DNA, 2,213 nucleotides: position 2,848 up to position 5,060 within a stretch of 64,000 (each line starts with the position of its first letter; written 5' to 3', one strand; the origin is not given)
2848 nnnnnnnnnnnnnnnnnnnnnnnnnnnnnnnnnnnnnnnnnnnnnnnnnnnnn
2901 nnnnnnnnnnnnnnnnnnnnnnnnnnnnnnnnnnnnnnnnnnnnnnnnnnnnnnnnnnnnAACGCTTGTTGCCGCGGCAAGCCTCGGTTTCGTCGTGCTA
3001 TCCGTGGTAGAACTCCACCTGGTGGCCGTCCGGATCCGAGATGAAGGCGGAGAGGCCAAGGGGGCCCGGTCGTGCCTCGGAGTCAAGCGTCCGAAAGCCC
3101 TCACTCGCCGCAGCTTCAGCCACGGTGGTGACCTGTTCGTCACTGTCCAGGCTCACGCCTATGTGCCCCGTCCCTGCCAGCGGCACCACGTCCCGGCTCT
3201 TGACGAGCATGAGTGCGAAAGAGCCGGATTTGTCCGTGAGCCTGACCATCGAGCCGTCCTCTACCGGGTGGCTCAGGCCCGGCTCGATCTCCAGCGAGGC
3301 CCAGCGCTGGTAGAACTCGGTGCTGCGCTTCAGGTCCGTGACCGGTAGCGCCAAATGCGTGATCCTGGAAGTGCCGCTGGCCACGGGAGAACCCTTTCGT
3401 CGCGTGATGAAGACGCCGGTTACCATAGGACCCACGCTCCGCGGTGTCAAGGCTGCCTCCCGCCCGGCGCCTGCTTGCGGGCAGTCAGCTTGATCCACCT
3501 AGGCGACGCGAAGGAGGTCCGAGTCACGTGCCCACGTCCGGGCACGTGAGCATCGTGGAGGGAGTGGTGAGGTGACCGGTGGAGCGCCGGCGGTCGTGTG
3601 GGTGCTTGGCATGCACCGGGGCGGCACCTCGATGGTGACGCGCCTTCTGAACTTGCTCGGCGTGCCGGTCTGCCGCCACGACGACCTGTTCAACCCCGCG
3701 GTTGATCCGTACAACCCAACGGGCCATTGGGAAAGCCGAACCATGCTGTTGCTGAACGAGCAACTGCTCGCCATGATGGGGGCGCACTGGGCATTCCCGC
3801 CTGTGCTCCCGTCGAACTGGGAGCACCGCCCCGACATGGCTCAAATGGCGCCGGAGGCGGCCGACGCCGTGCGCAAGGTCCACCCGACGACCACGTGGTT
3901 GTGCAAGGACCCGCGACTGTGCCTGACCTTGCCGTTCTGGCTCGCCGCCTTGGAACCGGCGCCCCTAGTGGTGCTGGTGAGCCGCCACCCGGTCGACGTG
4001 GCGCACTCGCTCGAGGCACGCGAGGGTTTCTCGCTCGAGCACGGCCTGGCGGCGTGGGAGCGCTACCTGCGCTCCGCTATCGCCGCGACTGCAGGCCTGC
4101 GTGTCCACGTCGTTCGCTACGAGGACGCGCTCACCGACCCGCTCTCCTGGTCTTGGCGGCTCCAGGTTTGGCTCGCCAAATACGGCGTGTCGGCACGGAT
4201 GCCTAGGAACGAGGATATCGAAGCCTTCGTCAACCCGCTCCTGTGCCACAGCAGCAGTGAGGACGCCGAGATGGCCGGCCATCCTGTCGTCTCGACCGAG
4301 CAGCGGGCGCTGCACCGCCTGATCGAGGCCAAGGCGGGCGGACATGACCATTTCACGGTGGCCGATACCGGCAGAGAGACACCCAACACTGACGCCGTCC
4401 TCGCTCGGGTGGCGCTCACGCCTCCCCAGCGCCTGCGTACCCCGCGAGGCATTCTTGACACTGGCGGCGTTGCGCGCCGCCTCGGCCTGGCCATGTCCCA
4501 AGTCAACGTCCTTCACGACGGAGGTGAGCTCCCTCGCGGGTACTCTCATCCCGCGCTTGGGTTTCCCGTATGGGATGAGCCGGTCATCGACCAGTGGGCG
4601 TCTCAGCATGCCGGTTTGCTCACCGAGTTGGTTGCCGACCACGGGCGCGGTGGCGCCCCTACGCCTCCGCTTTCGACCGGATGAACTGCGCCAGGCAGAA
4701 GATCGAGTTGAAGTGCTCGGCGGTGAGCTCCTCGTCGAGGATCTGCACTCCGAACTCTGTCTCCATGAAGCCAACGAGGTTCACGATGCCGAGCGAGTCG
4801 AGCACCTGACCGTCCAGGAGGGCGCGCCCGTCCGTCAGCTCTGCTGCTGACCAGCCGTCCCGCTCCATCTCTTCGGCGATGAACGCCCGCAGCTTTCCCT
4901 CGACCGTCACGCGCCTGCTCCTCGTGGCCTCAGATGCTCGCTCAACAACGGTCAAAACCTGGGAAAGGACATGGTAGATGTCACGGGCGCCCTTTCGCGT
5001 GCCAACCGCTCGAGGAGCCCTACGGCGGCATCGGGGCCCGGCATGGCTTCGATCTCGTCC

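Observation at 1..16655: PKS-less gene cluster with p-HBAD-like logic: chorismate lyase, FadD22-like loader, 3x GT1 plus GT2, amino-sugar and sulfation genes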

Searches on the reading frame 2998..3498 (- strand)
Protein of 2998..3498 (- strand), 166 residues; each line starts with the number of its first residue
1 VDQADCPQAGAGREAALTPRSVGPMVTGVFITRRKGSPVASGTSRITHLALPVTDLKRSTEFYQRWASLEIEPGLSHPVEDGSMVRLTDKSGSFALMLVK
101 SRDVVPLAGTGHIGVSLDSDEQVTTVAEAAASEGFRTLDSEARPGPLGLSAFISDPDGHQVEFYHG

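Call 5: search_protein_families(library=pfam, proteins=[window:2998-3498:-], max_evalue=0.01)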
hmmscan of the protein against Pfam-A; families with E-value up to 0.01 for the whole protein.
window:2998-3498:- (166 aa): 3 families
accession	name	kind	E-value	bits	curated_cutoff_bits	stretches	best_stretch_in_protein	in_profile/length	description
PF00903.31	Glyoxalase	-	1.6e-10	41.9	20.6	1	45-163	1-121/121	Glyoxalase/Bleomycin resistance protein/Dioxygenase superfamily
PF22677.2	Ble-like_N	-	5e-05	23.4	24.5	1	45-64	1-20/41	Bleomycin resistance protein-like N-terminal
PF18029.7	Glyoxalase_6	-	0.0025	18.9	23.6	1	51-161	4-103/106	Glyoxalase-like domain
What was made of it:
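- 2998..3498 (-): VOC/glyoxalase-fold protein 2. PF00903 41.9 bits (call 5).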

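Call 61: search_protein_families(library=ncbifam, proteins=[window:2998-3498:-], max_evalue=0.001)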
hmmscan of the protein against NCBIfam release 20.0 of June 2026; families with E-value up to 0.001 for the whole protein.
window:2998-3498:- (166 aa): 7 families
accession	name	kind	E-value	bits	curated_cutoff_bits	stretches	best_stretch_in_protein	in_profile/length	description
TIGR02295.1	HpaD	equivalog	3.2e-09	36.4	321.4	1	44-165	3-117/298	3,4-dihydroxyphenylacetate 2,3-dioxygenase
NF050074.1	glyox_I_GloA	exception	1.3e-07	31.8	165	1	46-163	2-119/121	lactoylglutathione lyase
TIGR00068.2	glyox_I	equivalog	1.9e-05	24.6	120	0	108-163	86-137/143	lactoylglutathione lyase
NF000496.2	Fos_GSH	equivalog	2.7e-05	24.3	180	1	46-166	5-117/136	fosfomycin resistance glutathione transferase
NF041414.1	ArsI_CadI_VOC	equivalog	7e-05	22.5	116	1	47-164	2-113/147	ArsI/CadI family heavy metal resistance metalloenzyme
NF000074.1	299782349_fosC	exception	0.00033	20.8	250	0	46-166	5-112/132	FosC2 family fosfomycin resistance glutathione transferase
NF003152.0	PRK04101.1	equivalog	0.00071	19.9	171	0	112-166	66-119/139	metallothiol transferase FosB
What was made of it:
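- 2998..3498 (-): Only weak NCBIfam hits (call 61).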

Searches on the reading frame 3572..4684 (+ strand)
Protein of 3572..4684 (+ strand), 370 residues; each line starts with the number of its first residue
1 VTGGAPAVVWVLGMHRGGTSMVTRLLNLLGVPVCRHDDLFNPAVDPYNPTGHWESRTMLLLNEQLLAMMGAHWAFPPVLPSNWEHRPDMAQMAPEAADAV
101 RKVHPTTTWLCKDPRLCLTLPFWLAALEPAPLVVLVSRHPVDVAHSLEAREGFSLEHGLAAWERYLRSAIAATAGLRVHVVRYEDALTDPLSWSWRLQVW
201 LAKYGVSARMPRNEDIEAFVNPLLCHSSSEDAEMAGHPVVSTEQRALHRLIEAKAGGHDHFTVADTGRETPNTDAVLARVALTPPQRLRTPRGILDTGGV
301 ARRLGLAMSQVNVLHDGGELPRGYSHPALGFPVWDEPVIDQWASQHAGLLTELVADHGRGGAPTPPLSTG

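Call 5: search_protein_families(library=pfam, proteins=[window:3572-4684:+], max_evalue=0.01)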
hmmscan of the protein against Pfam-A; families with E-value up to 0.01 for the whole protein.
window:3572-4684:+ (370 aa): 1 family
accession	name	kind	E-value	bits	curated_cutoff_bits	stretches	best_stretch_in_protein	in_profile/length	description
PF13469.12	Sulfotransfer_3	-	7.6e-11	43.1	27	1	9-197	2-206/216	Sulfotransferase family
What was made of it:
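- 3572..4684 (+): PAPS-type sulfotransferase (Sulfotransfer_3), probably sugar-directed. PF13469 43.1 bits (call 5).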

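Call 7: search_protein_families(library=ncbifam, proteins=[window:3572-4684:+], max_evalue=0.01)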
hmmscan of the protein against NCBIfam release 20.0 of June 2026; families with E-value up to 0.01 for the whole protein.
window:3572-4684:+ (370 aa): 0 families

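Call 42: search_solved_structures(query=window:3572-4684:+, max_evalue=1, show_alignments=1)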
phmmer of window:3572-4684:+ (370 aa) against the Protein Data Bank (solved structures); distinct sequences matched with E-value up to 1: 0.
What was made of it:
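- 3572..4684 (+): No PDB hit at E<=1 (call 42).
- On Stf0 sulfotransferase family (Pfam PF09037; PDB 1TEX): There is no PDB sequence hit at E<=1 (call 42).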

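Call 80: find_homologous_proteins(query=window:3572-4684:+, max_evalue=0.001)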
Query window:3572-4684:+ (370 aa): 246 proteins with E <= 0.001 among 8000 candidates; the best 120 are listed.
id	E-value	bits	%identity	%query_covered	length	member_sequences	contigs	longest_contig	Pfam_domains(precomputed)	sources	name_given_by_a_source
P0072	5.7e-245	831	100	97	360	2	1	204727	PF13469.13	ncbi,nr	ncbi:MAG TPA: sulfotransferase [Acidimicrobiales bacterium]|nr:sulfotransferase [Acidimicrobiales ba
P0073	9.7e-61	224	42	75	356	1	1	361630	-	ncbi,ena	-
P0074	1.5e-60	224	45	68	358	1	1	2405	PF13469.13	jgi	jgi:hypothetical protein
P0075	1.7e-60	223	42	77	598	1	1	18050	PF13632.13,PF13469.13,PF10111.15,PF00535.33,PF02709.21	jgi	jgi:GT2 family glycosyltransferase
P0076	2.3e-58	216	46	68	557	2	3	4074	PF01501.27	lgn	-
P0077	3.6e-58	216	43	73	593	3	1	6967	PF13632.13,PF13469.13,PF10111.15,PF13506.14,PF13641.13,PF00535.33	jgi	jgi:GT2 family glycosyltransferase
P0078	4.1e-58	216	43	73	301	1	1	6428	-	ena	-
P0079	3.1e-57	213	43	68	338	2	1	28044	PF13469.13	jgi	jgi:hypothetical protein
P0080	1.9e-54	204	40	80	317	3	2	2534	-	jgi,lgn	jgi:hypothetical protein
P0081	6.9e-54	202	44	75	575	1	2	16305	PF00535.33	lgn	-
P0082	4.9e-53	199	38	80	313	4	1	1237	-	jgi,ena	-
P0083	1.4e-49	188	41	69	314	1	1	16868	-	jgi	jgi:hypothetical protein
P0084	2.3e-49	187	38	85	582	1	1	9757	PF13632.13,PF13469.13,PF10111.15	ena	-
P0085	6.4e-49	185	36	81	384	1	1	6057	PF13469.13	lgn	-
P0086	1.9e-48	184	40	69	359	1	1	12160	PF13469.13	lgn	-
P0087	3.4e-48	183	42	74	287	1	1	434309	PF13469.13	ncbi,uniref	ncbi:sulfotransferase family protein [Streptomyces sp. NPDC057743]|uniref:sulfotransferase family pr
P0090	2.8e-47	180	48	51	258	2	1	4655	PF13469.13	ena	-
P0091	4.4e-47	179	39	75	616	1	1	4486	PF13469.13,PF00685.34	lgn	-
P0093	4.7e-45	173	44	54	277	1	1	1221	PF13469.13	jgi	jgi:hypothetical protein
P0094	8.1e-45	172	49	55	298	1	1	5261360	PF13469.13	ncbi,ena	-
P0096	1.5e-44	171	38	77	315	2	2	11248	PF13469.13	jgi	jgi:hypothetical protein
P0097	1.7e-44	171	39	76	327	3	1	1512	PF13469.13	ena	-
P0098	2.8e-44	170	46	54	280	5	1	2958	PF13469.13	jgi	jgi:hypothetical protein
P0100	5.8e-44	169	42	68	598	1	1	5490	PF13632.13,PF13469.13,PF13641.13,PF00535.33,PF02709.21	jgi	jgi:GT2 family glycosyltransferase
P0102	1.8e-43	167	36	77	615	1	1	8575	PF13469.13,PF00685.34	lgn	-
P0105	2.5e-42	164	38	75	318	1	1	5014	PF13469.13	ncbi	-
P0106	3.4e-42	163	42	73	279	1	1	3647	PF13469.13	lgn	-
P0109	7.5e-42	162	40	59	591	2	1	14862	PF13469.13,PF00685.34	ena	-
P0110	8.8e-42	162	45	56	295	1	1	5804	PF13469.13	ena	-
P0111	1.8e-41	161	47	49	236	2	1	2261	PF13469.13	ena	-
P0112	1.9e-41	161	46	50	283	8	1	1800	PF13469.13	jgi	jgi:hypothetical protein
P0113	2.1e-41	161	42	68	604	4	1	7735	PF13469.13,PF13641.13,PF00535.33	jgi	jgi:Glycosyltransferase like family 2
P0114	2.5e-41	160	41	68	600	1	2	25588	PF13469.13,PF13641.13,PF00535.33,PF02709.21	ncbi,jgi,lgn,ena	-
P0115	2.6e-41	160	39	73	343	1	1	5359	PF13469.13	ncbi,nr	ncbi:MAG: hypothetical protein QOI80_643, partial [Solirubrobacteraceae bacterium]|nr:hypothetical p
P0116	2.8e-41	160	46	54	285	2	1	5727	PF13469.13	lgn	-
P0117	6.3e-41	159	38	75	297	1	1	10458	PF13469.13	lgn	-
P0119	8.3e-41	159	44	50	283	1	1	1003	PF13469.13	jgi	jgi:hypothetical protein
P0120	1.2e-40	158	39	69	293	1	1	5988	PF13469.13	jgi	jgi:hypothetical protein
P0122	2.0e-40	157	43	55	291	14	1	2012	PF13469.13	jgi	-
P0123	2.1e-40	157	44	53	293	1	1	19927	PF13469.13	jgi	jgi:hypothetical protein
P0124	4.1e-40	156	44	50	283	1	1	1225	PF13469.13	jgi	jgi:hypothetical protein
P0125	4.3e-40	156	43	54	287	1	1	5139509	PF13469.13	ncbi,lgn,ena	-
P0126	6.2e-40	156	38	64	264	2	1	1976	PF13469.13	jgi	jgi:hypothetical protein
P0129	2.4e-39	154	46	50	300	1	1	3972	PF13469.13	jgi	jgi:hypothetical protein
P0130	4.0e-39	153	43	49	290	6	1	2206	PF13469.13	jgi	-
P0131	5.6e-39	153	43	56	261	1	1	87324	PF13469.13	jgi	jgi:hypothetical protein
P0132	1.0e-38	152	38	60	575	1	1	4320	PF13469.13,PF00685.34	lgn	-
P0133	1.3e-38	151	43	51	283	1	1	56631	PF13469.13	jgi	jgi:hypothetical protein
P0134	2.0e-38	151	45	50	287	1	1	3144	PF13469.13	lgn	-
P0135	3.6e-38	150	43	51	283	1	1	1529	PF13469.13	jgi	jgi:hypothetical protein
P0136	4.5e-38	150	40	57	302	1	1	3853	PF13469.13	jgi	jgi:hypothetical protein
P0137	4.5e-38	150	42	50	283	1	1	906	PF13469.13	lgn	-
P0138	5.2e-38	149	38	61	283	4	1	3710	PF13469.13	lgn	-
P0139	6.3e-38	149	42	50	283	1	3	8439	PF13469.13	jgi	jgi:Sulfotransferase family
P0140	8.7e-38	149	44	60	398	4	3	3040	PF13469.13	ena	-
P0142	2.6e-37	147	42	51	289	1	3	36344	PF13469.13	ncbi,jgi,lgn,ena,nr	ncbi:MAG TPA: sulfotransferase [Acidimicrobiales bacterium]|nr:sulfotransferase [Acidimicrobiales ba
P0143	3.6e-37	147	39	54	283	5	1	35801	PF13469.13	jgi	jgi:hypothetical protein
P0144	3.9e-37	147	40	50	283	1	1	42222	PF13469.13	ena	-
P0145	1.0e-36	145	41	48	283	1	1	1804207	PF13469.13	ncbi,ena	-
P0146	1.0e-36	145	40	64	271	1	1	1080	PF13469.13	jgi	jgi:hypothetical protein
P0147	1.1e-36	145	43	52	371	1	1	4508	PF13469.13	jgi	-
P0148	1.7e-36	144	41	58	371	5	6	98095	PF13469.13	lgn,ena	-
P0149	2.2e-36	144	41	59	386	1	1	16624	PF13469.13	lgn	-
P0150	2.7e-36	144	41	49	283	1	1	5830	PF13469.13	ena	-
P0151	3.1e-36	144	42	51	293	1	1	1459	PF13469.13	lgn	-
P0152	4.0e-36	143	45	51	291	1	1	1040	PF13469.13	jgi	jgi:hypothetical protein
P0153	8.6e-36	142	41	49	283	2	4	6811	PF13469.13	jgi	jgi:hypothetical protein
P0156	2.1e-35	141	42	48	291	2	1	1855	PF13469.13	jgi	-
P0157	2.7e-35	140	39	48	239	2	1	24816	PF13469.13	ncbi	ncbi:MAG TPA: sulfotransferase, partial [Acidimicrobiales bacterium]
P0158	5.3e-35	140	39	50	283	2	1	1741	PF13469.13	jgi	jgi:hypothetical protein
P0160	6.3e-35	139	42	50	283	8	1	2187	PF13469.13,PF00685.34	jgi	jgi:hypothetical protein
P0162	8.2e-35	139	40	51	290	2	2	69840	PF13469.13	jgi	jgi:hypothetical protein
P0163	1.3e-34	138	41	50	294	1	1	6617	PF13469.13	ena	-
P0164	1.8e-34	138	43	56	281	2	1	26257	PF13469.13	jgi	jgi:hypothetical protein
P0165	2.4e-34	137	37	68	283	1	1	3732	PF13469.13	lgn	-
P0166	2.8e-34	137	37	72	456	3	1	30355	PF13469.13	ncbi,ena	-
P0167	3.4e-34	137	36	71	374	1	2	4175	PF13469.13,PF00685.34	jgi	jgi:hypothetical protein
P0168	8.5e-34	136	33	74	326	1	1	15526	PF13469.13,PF00685.34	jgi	jgi:hypothetical protein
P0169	1.9e-33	134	35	70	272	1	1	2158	PF13469.13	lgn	-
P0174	2.7e-32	131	38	66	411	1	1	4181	PF13469.13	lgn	-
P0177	1.1e-31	129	34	68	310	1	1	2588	PF13469.13,PF00685.34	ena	-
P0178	1.9e-31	128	36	71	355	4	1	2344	PF13469.13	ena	-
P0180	3.7e-31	127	41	49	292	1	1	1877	PF13469.13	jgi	-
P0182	7.2e-31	126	37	67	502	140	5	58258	PF13469.13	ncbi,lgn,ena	-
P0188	4.3e-29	120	38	59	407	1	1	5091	PF13469.13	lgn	-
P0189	4.4e-29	120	39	54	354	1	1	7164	PF13469.13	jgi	jgi:hypothetical protein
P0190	4.9e-29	120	36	67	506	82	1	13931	PF13469.13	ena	-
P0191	7.9e-29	119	36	66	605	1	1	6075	PF13469.13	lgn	-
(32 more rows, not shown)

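Call 83: find_encoding_contigs(protein=P0073, flank=10000, max_places=1)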
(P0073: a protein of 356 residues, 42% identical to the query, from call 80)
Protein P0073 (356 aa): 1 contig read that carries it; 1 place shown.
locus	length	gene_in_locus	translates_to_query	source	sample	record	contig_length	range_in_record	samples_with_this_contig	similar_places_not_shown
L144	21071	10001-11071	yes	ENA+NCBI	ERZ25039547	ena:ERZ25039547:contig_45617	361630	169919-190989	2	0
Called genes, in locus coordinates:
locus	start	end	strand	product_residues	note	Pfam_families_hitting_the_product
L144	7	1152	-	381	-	PF13439:Glyco_transf_4, PF13692:Glyco_trans_1_4, PF13524:Glyco_trans_1_2 (weak), PF00534:Glycos_transf_1 (weak)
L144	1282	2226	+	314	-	PF13489:Methyltransf_23, PF13847:Methyltransf_31 (weak), PF08241:Methyltransf_11 (weak), PF08242:Methyltransf_12 (faint), PF13649:Methyltransf_25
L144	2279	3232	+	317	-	PF05721:PhyH (faint)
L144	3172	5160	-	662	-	PF13524:Glyco_trans_1_2, PF13506:Glyco_transf_21 (weak), PF00535:Glycos_transf_2, PF10111:Glyco_tranf_2_2, PF13641:Glyco_tranf_2_3 (weak)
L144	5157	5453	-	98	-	-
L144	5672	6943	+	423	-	-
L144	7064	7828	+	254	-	-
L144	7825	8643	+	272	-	PF13469:Sulfotransfer_3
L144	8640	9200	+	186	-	-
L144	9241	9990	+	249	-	PF13469:Sulfotransfer_3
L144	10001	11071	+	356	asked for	-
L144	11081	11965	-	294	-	PF13489:Methyltransf_23, PF13847:Methyltransf_31 (faint), PF08241:Methyltransf_11, PF08242:Methyltransf_12, PF13649:Methyltransf_25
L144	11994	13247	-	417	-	PF00005:ABC_tran, PF13304:AAA_21 (faint)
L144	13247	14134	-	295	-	PF01061:ABC2_membrane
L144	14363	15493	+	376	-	PF14307:Glyco_tran_WbsX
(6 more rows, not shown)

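Call 84: find_encoding_contigs(protein=P0087, flank=10000, max_places=1)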
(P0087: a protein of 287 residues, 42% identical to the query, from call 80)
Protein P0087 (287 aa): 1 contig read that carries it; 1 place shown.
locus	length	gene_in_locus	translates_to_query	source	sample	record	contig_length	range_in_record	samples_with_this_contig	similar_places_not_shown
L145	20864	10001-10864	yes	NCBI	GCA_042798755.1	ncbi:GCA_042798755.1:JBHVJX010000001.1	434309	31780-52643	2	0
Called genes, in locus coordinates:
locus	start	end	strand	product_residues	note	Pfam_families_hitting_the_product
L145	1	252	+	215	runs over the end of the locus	PF00440:TetR_N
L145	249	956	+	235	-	-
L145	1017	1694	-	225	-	PF18959:DUF5701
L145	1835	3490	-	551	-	-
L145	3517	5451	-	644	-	PF00005:ABC_tran, PF02463:SMC_N (faint), PF13304:AAA_21 (faint)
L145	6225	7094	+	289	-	PF00535:Glycos_transf_2, PF13641:Glyco_tranf_2_3 (weak)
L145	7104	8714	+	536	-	-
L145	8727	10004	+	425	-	PF17784:Sulfotransfer_4 (faint)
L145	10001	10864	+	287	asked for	PF13469:Sulfotransfer_3 (weak)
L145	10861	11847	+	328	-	PF01073:3Beta_HSD (weak), PF01370:Epimerase, PF02719:Polysacc_synt_2 (faint), PF04321:RmlD_sub_bind, PF07993:NAD_binding_4 (faint), PF16363:GDP_Man_Dehyd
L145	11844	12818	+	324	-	PF01073:3Beta_HSD, PF01370:Epimerase, PF04321:RmlD_sub_bind, PF07993:NAD_binding_4 (faint), PF16363:GDP_Man_Dehyd, PF13460:NAD_binding_10 (weak)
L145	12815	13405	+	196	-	PF17784:Sulfotransfer_4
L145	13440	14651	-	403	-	PF03033:Glyco_transf_28, PF00201:UDPGT (weak), PF06722:EryCIII-like_C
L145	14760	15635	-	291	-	PF02353:CMAS, PF08241:Methyltransf_11, PF13649:Methyltransf_25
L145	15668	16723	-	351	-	PF19086:Terpene_syn_C_2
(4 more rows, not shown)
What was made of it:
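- They sit in polysaccharide-type loci with ABC-2 exporters (calls 80, 83, 84).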

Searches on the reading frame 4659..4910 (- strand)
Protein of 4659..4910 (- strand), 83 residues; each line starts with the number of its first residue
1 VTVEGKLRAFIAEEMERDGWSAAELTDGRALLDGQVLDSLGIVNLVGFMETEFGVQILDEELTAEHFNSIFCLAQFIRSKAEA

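Call 7: search_protein_families(library=ncbifam, proteins=[window:4659-4910:-], max_evalue=0.01)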
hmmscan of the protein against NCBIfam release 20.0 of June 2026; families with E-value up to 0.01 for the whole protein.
window:4659-4910:- (83 aa): 11 families
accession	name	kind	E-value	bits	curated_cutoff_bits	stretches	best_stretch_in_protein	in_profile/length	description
NF058660.1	cispen_ACP_AmcB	equivalog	3.8e-11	43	80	1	23-80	21-78/80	cispentacin biosynthesis acyl carrier protein AmcB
NF052616.1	ACP_for_OlsHI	equivalog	9e-11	42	130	1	3-83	4-83/83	ornithine lipid biosynthesis acyl carrier protein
NF002148.0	PRK00982.1-2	subfamily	1.1e-06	28.4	71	1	3-80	5-77/79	acyl carrier protein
TIGR00517.1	acyl_carrier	equivalog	8.1e-06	25.6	70.45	1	3-80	4-76/77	acyl carrier protein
NF002149.0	PRK00982.1-3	equivalog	9.5e-06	25.5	106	1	2-80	3-76/78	acyl carrier protein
NF005480.0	PRK07081.1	equivalog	4.3e-05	23.4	72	1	21-78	18-74/83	acyl carrier protein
NF005798.0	PRK07639.1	equivalog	8.2e-05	23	100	1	33-80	34-81/91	petrobactin biosynthesis protein AsbD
NF002150.0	PRK00982.1-4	subfamily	0.00012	22.3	66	1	6-81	9-79/80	acyl carrier protein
NF040636.1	AcpM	exception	0.00017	21.6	146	1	15-64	14-64/93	meromycolate extension acyl carrier protein AcpM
NF002151.0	PRK00982.1-5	equivalog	0.00021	21.4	92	1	19-79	17-75/78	acyl carrier protein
NF002147.0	PRK00982.1-1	equivalog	0.00023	20.9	84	1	16-63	18-65/83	acyl carrier protein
